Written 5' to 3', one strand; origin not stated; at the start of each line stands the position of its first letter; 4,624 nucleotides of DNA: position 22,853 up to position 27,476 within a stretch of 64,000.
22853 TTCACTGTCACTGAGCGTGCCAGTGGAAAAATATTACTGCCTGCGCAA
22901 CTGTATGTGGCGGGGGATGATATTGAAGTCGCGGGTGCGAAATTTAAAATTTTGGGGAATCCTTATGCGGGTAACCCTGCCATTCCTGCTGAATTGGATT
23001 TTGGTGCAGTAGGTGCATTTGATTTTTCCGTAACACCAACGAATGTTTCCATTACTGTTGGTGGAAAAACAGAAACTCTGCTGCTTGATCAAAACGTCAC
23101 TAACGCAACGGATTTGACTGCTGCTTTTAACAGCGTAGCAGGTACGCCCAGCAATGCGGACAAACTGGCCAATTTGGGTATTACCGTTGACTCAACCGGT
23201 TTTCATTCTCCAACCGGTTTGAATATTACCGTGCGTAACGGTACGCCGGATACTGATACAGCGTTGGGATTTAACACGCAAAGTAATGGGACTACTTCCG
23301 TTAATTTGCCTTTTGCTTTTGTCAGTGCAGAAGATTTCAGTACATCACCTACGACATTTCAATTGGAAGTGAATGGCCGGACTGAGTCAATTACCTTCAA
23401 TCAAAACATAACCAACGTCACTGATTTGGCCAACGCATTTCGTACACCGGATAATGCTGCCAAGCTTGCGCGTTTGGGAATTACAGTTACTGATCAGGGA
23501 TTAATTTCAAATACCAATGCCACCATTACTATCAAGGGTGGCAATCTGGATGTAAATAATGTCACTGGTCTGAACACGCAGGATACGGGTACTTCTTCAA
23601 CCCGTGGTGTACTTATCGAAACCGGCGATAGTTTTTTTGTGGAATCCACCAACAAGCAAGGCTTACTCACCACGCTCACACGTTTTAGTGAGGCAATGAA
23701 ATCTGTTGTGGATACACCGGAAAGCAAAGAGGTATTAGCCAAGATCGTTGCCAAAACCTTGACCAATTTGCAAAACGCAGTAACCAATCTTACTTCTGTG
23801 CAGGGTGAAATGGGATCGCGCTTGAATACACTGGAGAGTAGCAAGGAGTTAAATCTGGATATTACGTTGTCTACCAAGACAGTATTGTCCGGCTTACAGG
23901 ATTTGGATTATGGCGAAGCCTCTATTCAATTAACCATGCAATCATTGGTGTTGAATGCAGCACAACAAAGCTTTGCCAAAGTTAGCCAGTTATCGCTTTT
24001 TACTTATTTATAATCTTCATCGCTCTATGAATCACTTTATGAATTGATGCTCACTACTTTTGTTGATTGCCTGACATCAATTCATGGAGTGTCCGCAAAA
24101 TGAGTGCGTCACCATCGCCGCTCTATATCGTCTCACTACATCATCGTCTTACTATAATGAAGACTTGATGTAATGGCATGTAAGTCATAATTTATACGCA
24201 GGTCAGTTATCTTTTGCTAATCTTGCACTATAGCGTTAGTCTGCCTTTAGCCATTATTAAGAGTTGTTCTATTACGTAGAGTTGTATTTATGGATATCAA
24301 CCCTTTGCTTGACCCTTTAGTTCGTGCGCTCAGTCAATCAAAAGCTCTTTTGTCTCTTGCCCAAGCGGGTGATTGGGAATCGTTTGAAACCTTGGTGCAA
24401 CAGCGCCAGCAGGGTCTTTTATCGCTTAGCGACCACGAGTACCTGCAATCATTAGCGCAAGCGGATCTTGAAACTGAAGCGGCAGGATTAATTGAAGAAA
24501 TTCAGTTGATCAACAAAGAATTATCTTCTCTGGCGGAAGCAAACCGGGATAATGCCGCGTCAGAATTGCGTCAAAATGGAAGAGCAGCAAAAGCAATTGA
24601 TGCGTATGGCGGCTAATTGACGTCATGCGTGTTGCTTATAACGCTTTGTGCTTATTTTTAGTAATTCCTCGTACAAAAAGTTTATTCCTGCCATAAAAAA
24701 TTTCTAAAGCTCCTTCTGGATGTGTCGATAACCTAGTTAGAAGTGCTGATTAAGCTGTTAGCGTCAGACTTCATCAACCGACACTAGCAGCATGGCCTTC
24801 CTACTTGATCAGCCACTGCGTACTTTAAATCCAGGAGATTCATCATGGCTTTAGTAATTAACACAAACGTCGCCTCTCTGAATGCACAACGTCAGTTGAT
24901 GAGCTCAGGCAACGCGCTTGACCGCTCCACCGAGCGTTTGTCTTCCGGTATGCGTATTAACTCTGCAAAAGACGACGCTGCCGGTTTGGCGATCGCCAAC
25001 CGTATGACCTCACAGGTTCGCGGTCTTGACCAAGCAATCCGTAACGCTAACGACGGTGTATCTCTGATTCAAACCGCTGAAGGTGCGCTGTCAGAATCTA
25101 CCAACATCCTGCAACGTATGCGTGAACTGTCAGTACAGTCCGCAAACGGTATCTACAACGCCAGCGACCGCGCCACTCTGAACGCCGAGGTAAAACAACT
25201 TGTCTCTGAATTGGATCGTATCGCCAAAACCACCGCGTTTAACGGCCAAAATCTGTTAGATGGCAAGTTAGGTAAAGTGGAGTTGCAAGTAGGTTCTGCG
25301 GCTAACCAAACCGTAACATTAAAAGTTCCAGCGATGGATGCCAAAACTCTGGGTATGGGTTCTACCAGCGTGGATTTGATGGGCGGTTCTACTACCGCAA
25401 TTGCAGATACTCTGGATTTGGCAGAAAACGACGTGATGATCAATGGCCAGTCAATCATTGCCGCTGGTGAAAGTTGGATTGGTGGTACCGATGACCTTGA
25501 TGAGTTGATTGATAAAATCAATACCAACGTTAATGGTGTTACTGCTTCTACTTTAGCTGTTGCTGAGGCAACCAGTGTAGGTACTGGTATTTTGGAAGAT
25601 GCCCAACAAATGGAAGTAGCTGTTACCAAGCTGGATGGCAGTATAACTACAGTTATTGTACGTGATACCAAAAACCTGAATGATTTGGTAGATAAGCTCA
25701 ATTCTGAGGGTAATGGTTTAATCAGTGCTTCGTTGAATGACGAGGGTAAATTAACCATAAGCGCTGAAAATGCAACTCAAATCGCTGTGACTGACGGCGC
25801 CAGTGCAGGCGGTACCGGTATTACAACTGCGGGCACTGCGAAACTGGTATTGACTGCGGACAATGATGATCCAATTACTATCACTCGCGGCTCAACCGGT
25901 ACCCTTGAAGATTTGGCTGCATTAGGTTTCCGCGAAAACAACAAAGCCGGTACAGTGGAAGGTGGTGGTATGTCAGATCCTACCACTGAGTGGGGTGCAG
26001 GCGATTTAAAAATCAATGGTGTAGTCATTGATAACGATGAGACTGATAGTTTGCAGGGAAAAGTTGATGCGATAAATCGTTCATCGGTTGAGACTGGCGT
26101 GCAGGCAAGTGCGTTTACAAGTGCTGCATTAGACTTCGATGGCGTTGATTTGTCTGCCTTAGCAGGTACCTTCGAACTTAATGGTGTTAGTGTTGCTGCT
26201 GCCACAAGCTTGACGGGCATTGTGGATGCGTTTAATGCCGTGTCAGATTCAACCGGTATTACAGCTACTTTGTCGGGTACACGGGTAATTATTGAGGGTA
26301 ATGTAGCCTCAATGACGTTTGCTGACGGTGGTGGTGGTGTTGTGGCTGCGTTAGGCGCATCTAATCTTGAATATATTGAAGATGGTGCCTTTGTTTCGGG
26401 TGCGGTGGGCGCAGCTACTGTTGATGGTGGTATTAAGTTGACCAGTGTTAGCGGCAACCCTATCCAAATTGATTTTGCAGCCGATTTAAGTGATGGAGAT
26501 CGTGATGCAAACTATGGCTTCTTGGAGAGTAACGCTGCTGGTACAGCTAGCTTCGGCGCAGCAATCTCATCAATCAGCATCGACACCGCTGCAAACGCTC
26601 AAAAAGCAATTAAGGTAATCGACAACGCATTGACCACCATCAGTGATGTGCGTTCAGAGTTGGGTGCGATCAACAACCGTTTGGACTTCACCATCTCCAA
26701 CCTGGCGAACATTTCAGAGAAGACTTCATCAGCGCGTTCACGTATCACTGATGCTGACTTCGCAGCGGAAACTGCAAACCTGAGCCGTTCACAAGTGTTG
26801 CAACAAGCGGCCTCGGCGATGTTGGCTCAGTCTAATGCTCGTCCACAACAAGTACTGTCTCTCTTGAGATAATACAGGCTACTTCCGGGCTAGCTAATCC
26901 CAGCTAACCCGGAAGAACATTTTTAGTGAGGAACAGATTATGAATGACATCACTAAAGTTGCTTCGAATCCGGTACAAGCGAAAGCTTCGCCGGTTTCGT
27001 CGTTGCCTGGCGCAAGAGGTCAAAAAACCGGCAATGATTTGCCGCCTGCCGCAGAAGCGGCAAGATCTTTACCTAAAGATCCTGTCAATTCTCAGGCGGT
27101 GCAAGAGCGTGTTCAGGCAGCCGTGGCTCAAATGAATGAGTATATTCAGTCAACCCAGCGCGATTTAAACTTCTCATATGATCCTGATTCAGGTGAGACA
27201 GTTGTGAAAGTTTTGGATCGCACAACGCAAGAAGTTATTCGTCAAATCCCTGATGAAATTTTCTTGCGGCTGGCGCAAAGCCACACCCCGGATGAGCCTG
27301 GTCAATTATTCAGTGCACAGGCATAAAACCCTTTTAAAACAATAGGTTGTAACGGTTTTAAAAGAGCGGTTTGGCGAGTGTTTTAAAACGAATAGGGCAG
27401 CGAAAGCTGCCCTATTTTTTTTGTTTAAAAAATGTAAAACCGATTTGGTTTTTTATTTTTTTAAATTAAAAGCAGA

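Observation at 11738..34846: All surface-exposed axial flagellar proteins are enlarged together while the rod proteins stay canonical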

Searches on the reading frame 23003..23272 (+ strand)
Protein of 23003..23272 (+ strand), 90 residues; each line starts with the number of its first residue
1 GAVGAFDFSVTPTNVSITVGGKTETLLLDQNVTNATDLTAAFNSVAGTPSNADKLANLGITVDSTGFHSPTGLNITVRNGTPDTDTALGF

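Call 18: search_protein_families(library=pfam, max_evalue=10, proteins=[window:23003-23272:+])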
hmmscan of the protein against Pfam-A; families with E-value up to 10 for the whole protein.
seq(90 aa): 2 families
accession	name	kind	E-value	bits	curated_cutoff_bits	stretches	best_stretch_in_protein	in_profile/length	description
PF23658.1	PDZ_CPAF_rel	-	0.032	14.7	27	1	24-84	46-108/120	CPAF-like PDZ domain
PF20957.2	GxGYxYP_N_2nd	-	0.14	12.8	24.5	1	32-61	15-44/68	GxGYxYP_N second domain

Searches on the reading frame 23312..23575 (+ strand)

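Call 18: search_protein_families(library=pfam, max_evalue=10, proteins=[window:23312-23575:+])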
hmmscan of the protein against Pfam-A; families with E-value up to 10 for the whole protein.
seq(88 aa): 1 family
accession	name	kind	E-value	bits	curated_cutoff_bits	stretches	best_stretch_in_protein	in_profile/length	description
PF23961.1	Phage_tail_terminator_9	-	0.0039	17.3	27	1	15-72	66-116/153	Phage neck terminator protein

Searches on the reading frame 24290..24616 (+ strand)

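Call 4: search_protein_families(library=pfam, proteins=[window:24290-24616:+], max_evalue=0.01)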
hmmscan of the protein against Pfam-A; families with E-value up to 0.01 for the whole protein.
window:24290-24616:+ (108 aa): 1 family
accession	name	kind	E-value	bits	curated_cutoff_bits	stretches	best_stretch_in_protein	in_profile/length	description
PF05400.18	FliT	-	6.9e-13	49.7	29.5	1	21-106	2-85/85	Flagellar protein FliT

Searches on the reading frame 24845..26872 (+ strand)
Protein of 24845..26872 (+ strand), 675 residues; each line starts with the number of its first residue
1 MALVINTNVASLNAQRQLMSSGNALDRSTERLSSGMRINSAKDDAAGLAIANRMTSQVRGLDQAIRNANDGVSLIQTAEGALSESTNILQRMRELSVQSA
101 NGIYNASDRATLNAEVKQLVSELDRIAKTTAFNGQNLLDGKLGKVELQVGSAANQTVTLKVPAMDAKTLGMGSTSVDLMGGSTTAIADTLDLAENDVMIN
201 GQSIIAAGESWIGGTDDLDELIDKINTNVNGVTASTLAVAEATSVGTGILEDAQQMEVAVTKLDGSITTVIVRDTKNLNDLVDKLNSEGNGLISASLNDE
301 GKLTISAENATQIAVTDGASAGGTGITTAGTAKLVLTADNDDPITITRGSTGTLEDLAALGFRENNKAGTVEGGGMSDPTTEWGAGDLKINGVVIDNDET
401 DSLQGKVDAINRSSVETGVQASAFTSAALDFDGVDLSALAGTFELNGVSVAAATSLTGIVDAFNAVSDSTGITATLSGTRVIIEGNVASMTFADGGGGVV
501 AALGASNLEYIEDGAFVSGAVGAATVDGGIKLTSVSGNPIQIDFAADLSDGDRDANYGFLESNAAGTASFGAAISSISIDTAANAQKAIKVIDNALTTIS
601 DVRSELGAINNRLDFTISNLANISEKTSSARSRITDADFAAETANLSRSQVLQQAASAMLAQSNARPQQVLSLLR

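Call 3: search_protein_families(library=pfam, proteins=[window:24845-26872:+], max_evalue=0.01)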
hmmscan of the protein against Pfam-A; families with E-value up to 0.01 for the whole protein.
window:24845-26872:+ (675 aa): 4 families
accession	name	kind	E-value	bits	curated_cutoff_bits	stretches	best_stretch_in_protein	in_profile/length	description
PF00669.25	Flagellin_N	-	3.7e-47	160.3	26.6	1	5-141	1-137/139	Bacterial flagellin N-terminal helical region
PF00700.27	Flagellin_C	-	4.6e-24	85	23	1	589-674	1-86/86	Bacterial flagellin C-terminal helical region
PF07196.18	Flagellin_IN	-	5.3e-09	36.6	22.7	2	447-478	14-45/55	Flagellin hook IN motif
PF05008.21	V-SNARE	-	0.0019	19.1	25.9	0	67-128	30-86/92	Vesicle transport v-SNARE protein N-terminus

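Call 59: search_solved_structures(query=window:24845-26869:+, max_evalue=1e-10, show_alignments=0)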
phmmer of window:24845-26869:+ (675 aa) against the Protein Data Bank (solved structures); distinct sequences matched with E-value up to 1e-10: 75 (the best 60 are shown).
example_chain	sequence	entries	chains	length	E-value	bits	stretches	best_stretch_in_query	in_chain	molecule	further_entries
6b5b_F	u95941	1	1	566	7.8e-82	279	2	1-177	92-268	Flagellin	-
5wk5_A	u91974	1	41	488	1.9e-77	264.5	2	1-328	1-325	B-type flagellin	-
5wk6_A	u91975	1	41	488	6.4e-77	262.8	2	1-328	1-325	B-type flagellin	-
9atl_A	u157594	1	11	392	9.7e-76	258.9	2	1-197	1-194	Flagellin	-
8sug_A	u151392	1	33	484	2.8e-75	257.3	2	5-330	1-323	B-type flagellin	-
9n8g_A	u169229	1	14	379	2.5e-70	241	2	2-175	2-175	Flagellin A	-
9p7r_A1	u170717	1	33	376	1.1e-68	235.6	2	1-235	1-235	Flagellin B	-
3k8v_A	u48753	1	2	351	1.1e-66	229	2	23-198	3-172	Flagellin homolog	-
9n8a_A1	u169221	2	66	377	5.6e-66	226.6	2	1-182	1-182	Flagellin D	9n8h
9n8b_A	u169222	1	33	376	1.5e-65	225.2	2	3-230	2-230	Flagellin D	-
9rcb_A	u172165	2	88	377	2.2e-65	224.7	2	1-234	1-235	Flagellin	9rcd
9n8m_M1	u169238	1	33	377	8e-64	219.5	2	1-176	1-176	Flagellin C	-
8cxm_Z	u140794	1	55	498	1.8e-63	218.4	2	1-216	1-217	Flagellin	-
9lah_Ao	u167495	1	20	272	2e-63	218.2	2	1-174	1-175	Flagellin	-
8jmv_A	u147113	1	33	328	5.5e-63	216.8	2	5-188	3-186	Flagella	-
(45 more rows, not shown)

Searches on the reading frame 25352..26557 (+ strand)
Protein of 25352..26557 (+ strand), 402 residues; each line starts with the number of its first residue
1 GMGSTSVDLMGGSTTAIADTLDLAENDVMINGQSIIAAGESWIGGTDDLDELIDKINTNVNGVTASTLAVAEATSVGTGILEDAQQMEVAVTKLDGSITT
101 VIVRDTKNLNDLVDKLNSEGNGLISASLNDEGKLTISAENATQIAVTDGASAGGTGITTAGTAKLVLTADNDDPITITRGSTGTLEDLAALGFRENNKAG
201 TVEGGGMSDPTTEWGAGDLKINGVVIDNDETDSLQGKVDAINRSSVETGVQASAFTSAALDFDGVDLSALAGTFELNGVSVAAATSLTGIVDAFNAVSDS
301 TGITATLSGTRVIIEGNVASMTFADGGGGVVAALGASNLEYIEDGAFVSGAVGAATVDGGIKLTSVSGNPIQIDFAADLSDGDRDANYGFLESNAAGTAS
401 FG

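Call 60: search_solved_structures(query=window:25352-26557:+, max_evalue=1, show_alignments=2)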
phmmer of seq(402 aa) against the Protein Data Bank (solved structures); distinct sequences matched with E-value up to 1: 1.
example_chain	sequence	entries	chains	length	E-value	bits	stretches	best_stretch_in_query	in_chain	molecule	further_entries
4jcs_A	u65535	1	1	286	0.35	13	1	144-286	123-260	Enoyl-CoA hydratase/isomerase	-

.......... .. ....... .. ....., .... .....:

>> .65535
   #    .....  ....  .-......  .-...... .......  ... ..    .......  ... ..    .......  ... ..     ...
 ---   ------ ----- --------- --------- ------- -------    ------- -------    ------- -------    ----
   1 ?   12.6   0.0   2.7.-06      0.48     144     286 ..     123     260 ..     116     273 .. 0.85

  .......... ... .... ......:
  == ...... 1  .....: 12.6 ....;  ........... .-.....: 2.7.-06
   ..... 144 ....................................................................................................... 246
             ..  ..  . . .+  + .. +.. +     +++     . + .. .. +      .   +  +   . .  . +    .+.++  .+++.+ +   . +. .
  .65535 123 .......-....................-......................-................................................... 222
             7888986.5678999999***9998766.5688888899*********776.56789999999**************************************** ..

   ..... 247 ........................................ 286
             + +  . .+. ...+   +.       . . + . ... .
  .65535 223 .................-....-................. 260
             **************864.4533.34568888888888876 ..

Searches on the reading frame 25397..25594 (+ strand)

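Call 18: search_protein_families(library=pfam, max_evalue=10, proteins=[window:25397-25594:+])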
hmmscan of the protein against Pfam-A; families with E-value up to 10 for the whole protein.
seq(66 aa): 1 family
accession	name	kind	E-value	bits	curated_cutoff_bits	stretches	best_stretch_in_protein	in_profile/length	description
PF07196.18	Flagellin_IN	-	3e-05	24.6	22.7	1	30-53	19-44/55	Flagellin hook IN motif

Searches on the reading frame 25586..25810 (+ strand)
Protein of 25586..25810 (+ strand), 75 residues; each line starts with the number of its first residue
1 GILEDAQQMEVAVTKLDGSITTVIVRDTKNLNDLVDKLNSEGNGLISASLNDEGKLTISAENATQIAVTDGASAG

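Call 18: search_protein_families(library=pfam, max_evalue=10, proteins=[window:25586-25810:+])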
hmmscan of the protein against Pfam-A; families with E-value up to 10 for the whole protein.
seq(75 aa): 2 families
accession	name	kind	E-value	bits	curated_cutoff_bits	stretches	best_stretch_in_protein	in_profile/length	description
PF07196.18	Flagellin_IN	-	0.00029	21.4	22.7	1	20-61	11-54/55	Flagellin hook IN motif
PF20552.4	HTH_62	-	0.15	12.5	27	1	15-42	22-49/72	Recombinase-like helix-turn-helix domain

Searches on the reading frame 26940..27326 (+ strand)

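Call 4: search_protein_families(library=pfam, proteins=[window:26940-27326:+], max_evalue=0.01)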
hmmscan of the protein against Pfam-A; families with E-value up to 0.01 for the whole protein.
window:26940-27326:+ (128 aa): 1 family
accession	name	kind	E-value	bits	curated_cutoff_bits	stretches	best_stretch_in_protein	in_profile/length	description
PF03646.20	FlaG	-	3.3e-19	69.3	23.8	1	45-114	21-90/101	FlaG protein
